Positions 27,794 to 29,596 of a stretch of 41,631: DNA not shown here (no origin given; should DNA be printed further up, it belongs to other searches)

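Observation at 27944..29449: MazF/PemK endoribonuclease domain buried inside a 501-aa orphan protein with no adjacent antitoxin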

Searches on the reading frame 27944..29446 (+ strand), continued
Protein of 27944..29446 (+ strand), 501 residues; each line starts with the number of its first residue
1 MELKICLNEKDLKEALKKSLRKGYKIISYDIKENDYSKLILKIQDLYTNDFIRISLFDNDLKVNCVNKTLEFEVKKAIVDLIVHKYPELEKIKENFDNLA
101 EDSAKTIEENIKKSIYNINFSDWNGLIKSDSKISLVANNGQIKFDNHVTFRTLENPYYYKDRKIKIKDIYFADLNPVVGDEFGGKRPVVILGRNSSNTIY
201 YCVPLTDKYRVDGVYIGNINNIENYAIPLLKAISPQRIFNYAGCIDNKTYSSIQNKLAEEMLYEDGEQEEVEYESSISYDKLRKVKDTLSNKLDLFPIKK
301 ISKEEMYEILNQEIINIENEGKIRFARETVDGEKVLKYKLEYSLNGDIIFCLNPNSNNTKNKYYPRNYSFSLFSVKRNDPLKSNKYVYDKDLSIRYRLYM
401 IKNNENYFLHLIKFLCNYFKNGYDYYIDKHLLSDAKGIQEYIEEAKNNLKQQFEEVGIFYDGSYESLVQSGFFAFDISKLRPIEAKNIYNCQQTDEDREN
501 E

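Call 41: predict_structure(alignment_id=A2)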
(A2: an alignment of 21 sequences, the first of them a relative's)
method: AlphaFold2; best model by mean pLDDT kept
length: 501 residues; sequences in the alignment: 21
mean_pLDDT: 81.4   pTM: 0.44
mean pLDDT of the five models: 81.4, 80.7, 80.0, 79.8, 78.9
residues with pLDDT >= 90: 218; 70-90: 188; 50-70: 37; < 50: 58
segments of 3 or more residues with pLDDT < 50: 126-150, 265-275, 485-501
pLDDT, mean of each block of 10 residues (from residue 1): 81 87 87 85 89 90 86 90 88 79 69 62 51 44 39 72 92 83 90 91 93 88 91 92 93 89 50 44 60 81 93 90 89 91 90 85 92 93 90 94 90 95 90 88 96 92 95 90 51 42 37
secondary structure, 60 per line:
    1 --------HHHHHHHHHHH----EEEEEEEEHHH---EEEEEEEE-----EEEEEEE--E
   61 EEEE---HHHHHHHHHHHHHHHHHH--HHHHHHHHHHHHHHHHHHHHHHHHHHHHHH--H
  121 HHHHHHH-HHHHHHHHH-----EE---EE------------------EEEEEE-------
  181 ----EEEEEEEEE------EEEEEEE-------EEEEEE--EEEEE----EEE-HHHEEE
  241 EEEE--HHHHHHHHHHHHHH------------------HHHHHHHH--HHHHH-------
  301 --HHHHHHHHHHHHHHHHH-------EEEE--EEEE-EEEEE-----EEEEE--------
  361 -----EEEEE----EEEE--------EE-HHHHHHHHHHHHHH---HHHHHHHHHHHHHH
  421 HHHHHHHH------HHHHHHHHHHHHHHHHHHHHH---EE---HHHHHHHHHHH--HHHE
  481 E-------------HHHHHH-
elements in order: H9-19 E24-31 E38-45 E51-57 E60-64 H68-85 H88-117 H120-127 H129-137 E168-173 E185-193 E200-206 E214-219 E222-226 E231-233 E238-244 H247-260 H279-286 H289-293 H303-319 E327-330 E333-336 E338-342 E348-352 E366-370 E375-378 H390-403 H407-428 H435-455 H464-474 H495-500

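Call 44: fold_search(model_id=the predicted structure, library=pdb)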
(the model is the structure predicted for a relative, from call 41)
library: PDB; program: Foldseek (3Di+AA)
matches with E <= 10: 377; with E <= 0.001: 57
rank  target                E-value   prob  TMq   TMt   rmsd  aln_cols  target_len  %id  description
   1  4mzm_B                4.7e-06  1.00  0.18  0.76   2.3       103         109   23  MazF from S. aureus crystal form I, P212121, 2.1 A (released 2014-05-28)
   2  4mzm_C                4.7e-06  1.00  0.17  0.75   2.6       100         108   24  MazF from S. aureus crystal form I, P212121, 2.1 A (released 2014-05-28)
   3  4mdx_A                8.8e-06  1.00  0.18  0.70   2.4       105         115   26  Crystal structure of Bacillus subtilis MazF in complex with RNA (released 2013-10-23)
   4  4of1_A                9.2e-06  1.00  0.17  0.67   3.0       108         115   22  crystal structure of toxin from staphylococcus aureus Mu50 (released 2015-01-14)
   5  9g7k_E                9.7e-06  1.00  0.18  0.72   2.7       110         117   23  Staphylococcus aureus MazF in complex with Nanobody 12 (released 2024-07-31)
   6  4mzp_E                1.0e-05  1.00  0.18  0.75   2.3       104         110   23  MazF from S. aureus crystal form III, C2221, 2.7 A (released 2014-05-21)
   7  9g2a_B                1.1e-05  1.00  0.18  0.72   2.5       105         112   24  Staphylococcus aureus MazF in complex with nanobody 4 (released 2024-07-17)
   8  4mzt_A                1.1e-05  1.00  0.18  0.71   2.6       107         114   23  MazF from S. aureus crystal form II, C2221, 2.3 A (released 2014-05-21)
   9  5cr2_B                1.2e-05  1.00  0.18  0.79   1.9       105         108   22  E. coli MazF in complex with single strand DNA substrate analog (released 2016-04-06)
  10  1ne8                  1.2e-05  1.00  0.17  0.68   2.5       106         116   26  YDCE protein from Bacillus subtilis (released 2003-01-14)
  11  4mzm_A                1.3e-05  1.00  0.17  0.69   2.7       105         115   24  MazF from S. aureus crystal form I, P212121, 2.1 A (released 2014-05-28)
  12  7bxy                  1.4e-05  1.00  0.18  0.70   2.4       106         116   24  mRNA interferase from Bacillus cereus (released 2021-04-28)
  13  4mzp_C                1.7e-05  1.00  0.18  0.72   2.4       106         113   23  MazF from S. aureus crystal form III, C2221, 2.7 A (released 2014-05-21)
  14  6kys_A                1.8e-05  1.00  0.19  0.73   2.3       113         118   18  The structure of the M. tb toxin MazF-mt1 (released 2020-08-05)
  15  9g7k_A                1.8e-05  1.00  0.18  0.71   2.6       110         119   23  Staphylococcus aureus MazF in complex with Nanobody 12 (released 2024-07-31)
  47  4me7_C                5.0e-04  1.00  0.16  0.64   4.3       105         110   23  Crystal structure of Bacillus subtilis toxin MazF in complex with cognate antitoxin MazE (released 2013-10-23)
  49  1ub4_A                5.5e-04  1.00  0.17  0.74   2.5       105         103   21  crystal structure of MazEF complex (released 2003-05-20)
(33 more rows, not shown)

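Call 61: list_cluster_members(proteins=[P0003, P0002, P0047, P0004])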
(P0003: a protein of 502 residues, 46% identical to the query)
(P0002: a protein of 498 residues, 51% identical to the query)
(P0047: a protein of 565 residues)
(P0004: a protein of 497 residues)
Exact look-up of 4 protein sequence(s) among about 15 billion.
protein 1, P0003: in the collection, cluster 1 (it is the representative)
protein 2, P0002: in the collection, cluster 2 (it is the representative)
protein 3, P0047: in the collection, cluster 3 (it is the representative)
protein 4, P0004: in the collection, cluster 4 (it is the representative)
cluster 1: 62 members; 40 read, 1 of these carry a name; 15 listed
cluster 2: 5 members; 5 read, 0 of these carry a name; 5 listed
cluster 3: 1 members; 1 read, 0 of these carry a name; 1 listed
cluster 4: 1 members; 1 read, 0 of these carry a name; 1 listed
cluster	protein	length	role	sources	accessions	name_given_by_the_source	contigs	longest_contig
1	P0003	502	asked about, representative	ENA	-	-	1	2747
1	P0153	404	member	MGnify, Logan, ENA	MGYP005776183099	FL=1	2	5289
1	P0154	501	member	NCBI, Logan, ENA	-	-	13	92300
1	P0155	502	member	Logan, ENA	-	-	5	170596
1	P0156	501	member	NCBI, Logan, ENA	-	-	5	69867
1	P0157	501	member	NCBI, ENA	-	-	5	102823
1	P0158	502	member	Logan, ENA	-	-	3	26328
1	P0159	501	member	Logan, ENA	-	-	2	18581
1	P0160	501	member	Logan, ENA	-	-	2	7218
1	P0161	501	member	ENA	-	-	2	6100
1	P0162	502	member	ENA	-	-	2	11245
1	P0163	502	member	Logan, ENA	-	-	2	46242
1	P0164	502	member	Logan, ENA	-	-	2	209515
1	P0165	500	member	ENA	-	-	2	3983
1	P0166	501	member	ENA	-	-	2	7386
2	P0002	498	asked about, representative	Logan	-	-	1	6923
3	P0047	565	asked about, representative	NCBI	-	-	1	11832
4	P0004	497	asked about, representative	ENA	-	-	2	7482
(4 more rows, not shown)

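Call 70: find_related_loci(query=A1, collection=viral_contigs, flank=5000)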
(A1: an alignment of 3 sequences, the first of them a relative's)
Query A1 (501 aa) in viral_contigs; peptide patterns used: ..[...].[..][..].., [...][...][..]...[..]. (x = any residue, [..] = any of these).
50 stretches matched a pattern, but none encodes a relative of the query by tblastn (E <= 1e-3).

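Call 81: find_encoding_contigs(protein=P0029, flank=5000, max_places=3)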
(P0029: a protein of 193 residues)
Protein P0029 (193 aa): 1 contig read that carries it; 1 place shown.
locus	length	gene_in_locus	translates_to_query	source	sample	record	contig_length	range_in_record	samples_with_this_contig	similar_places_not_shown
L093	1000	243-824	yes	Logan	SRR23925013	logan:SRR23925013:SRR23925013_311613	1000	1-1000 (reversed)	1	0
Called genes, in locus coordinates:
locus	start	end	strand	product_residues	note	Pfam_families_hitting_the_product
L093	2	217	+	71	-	?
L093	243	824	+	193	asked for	-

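Call 84: find_encoding_contigs(protein=P0121, flank=5000, max_places=3)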
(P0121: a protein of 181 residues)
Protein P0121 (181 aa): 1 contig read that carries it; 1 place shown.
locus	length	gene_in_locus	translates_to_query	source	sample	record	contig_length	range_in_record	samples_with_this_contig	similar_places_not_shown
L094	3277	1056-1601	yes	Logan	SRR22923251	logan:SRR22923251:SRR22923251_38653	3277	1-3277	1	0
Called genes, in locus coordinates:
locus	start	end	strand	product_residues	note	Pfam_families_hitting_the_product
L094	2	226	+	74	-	?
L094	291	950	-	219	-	PF03167:UDG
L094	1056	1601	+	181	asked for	-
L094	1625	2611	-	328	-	PF14057:GGGtGRT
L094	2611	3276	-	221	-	?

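Call 92: find_encoding_contigs(protein=P0018, flank=7000, max_places=2)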
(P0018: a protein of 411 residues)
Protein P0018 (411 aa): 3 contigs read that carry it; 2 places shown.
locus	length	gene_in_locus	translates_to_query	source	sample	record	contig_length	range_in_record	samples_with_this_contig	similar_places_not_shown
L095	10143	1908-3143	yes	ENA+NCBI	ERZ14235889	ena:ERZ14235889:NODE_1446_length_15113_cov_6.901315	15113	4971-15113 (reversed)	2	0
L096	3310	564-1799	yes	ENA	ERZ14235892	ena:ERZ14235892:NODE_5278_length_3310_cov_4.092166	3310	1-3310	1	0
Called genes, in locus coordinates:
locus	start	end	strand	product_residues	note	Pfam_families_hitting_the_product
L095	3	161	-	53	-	?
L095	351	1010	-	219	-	PF03167:UDG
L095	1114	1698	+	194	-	-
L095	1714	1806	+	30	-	-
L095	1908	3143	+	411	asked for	PF02452:PemK_toxin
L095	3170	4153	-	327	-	PF14057:GGGtGRT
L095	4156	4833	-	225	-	-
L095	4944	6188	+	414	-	PF00579:tRNA-synt_1b, PF22421:SYY_C-terminal, PF01479:S4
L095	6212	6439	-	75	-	-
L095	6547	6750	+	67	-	PF13560:HTH_31, PF12844:HTH_19, PF01381:HTH_3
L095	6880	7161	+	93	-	PF01541:GIY-YIG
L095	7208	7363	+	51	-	-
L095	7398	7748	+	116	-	PF01205:Impact_N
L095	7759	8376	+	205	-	PF21982:RecX_HTH1, PF02631:RecX_HTH2, PF21981:RecX_HTH3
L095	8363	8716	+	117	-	PF01648:ACPS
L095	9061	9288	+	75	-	-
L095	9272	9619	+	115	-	PF02452:PemK_toxin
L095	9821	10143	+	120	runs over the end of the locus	-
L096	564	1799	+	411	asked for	PF02452:PemK_toxin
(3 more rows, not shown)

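Call 93: find_encoding_contigs(protein=P0023, flank=7000, max_places=2)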
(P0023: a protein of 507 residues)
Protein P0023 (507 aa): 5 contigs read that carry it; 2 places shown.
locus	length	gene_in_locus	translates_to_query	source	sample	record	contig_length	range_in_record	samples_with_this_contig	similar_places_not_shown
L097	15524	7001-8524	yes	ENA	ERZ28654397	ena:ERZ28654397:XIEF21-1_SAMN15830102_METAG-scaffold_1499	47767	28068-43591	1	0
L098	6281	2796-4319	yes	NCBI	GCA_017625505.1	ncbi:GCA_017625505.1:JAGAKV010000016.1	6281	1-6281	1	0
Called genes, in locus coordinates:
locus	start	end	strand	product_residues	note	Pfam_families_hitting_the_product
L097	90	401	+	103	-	PF03840:SecG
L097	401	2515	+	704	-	PF08206:OB_RNB, PF17876:CSD2, PF00773:RNB, PF00575:S1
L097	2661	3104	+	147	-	PF01668:SmpB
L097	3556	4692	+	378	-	-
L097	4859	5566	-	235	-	PF03167:UDG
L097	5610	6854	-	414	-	-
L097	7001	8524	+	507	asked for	PF02452:PemK_toxin (weak)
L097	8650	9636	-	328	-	PF14057:GGGtGRT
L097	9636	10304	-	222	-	-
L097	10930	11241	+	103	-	-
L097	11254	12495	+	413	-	PF00579:tRNA-synt_1b, PF22421:SYY_C-terminal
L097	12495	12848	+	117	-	PF01205:Impact_N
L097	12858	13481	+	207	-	PF21982:RecX_HTH1, PF02631:RecX_HTH2 (weak)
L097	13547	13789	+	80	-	-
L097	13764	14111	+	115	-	PF02452:PemK_toxin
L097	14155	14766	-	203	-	-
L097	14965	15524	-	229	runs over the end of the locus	PF00702:Hydrolase, PF06888:Put_Phosphatase (weak), PF12710:HAD, PF13419:HAD_2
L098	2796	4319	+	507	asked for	PF02452:PemK_toxin (weak)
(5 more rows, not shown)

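Call 97: find_encoding_contigs(protein=P0022, flank=7000, max_places=3)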
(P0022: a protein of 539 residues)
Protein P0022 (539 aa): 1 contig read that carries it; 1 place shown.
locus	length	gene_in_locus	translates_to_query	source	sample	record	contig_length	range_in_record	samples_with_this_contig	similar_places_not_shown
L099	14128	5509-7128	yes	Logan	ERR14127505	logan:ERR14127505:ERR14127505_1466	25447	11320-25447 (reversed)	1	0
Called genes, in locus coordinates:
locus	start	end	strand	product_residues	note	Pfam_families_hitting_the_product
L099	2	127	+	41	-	?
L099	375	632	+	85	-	-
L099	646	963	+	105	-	PF03840:SecG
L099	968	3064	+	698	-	PF08206:OB_RNB, PF17876:CSD2, PF00773:RNB, PF00575:S1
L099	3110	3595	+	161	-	PF01668:SmpB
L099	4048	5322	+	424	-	-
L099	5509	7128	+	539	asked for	PF02452:PemK_toxin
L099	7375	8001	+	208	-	PF03167:UDG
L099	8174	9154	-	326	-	PF14057:GGGtGRT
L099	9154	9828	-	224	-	-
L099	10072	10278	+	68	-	PF13443:HTH_26, PF01381:HTH_3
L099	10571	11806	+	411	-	PF00579:tRNA-synt_1b, PF22421:SYY_C-terminal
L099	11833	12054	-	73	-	PF01381:HTH_3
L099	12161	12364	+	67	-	PF13560:HTH_31, PF12844:HTH_19, PF01381:HTH_3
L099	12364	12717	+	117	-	PF01205:Impact_N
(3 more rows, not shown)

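Call 98: search_protein_families(library=pfam, proteins=[L097:5610-6851:-, L003:2539-3483:+, L095:1114-1695:+], max_evalue=1)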
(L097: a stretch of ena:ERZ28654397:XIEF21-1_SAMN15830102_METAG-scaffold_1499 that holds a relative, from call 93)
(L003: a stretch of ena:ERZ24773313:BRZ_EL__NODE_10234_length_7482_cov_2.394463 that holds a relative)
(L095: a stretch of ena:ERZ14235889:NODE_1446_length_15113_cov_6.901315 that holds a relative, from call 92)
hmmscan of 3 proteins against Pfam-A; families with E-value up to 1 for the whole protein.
L097:5610-6851:- (413 aa): 1 family
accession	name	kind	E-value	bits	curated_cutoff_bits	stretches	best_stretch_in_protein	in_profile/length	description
PF15006.11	DUF4517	-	0.0079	16.7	27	1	65-178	14-96/151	Domain of unknown function (DUF4517)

L003:2539-3483:+ (315 aa): 2 families
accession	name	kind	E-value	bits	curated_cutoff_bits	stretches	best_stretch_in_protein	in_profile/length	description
PF04969.22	CS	-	0.012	17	21.3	0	291-307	4-20/78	CS domain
PF05031.18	NEAT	-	0.19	12.6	32.8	1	75-143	15-66/119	Iron Transport-associated domain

L095:1114-1695:+ (194 aa): 0 families
